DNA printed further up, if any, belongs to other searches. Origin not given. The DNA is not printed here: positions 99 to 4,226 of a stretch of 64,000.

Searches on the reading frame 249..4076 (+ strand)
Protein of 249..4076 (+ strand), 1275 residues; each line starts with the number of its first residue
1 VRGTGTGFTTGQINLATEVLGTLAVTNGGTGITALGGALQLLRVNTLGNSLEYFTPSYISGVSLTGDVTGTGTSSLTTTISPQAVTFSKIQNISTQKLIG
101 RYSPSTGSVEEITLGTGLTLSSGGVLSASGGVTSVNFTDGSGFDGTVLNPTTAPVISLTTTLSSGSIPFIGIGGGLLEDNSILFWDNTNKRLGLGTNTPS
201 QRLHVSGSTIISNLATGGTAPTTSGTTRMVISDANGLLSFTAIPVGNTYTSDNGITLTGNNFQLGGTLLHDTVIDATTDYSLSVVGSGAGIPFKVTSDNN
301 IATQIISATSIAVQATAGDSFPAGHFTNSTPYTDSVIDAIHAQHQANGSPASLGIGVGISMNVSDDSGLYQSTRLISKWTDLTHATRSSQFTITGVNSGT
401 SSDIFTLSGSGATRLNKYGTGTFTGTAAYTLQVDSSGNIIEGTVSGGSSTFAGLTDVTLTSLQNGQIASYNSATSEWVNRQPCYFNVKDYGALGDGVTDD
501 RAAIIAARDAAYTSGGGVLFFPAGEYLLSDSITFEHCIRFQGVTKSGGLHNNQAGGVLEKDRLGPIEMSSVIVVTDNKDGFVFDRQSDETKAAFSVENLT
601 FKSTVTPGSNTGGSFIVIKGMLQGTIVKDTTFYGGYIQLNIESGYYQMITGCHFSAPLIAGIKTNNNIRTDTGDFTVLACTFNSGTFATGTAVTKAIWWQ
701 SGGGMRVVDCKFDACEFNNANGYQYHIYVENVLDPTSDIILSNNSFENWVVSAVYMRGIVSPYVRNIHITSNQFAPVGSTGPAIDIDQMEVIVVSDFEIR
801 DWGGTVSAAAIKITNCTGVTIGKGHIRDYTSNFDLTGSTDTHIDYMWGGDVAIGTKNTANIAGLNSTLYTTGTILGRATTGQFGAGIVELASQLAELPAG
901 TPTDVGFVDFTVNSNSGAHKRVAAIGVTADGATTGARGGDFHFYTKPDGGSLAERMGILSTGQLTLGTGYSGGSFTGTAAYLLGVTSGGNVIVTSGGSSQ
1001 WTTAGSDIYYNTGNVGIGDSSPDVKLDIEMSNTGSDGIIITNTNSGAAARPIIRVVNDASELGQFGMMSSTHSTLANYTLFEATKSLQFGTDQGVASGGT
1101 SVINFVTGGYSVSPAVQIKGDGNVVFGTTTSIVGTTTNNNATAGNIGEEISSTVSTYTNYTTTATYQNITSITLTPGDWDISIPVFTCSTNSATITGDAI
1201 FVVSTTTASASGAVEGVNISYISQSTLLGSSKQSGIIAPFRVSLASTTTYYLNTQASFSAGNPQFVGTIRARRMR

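Call 12: search_protein_families(library=phrogs, proteins=[window:249-4076:+], max_evalue=0.001)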
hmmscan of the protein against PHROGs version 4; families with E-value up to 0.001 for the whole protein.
window:249-4076:+ (1275 aa): 2 families
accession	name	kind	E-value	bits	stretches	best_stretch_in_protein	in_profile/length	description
phrog_2234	-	tail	2.8e-11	43.8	1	469-534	170-235/757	tail spike protein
phrog_11393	-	tail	2.1e-07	31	1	961-1275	339-538/538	tail fiber protein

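Call 97: find_encoding_contigs(protein=window:249-4076:+, flank=10000, max_places=2)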
Protein window:249-4076:+ (1275 aa): no gene with exactly this product is on record in the collection.
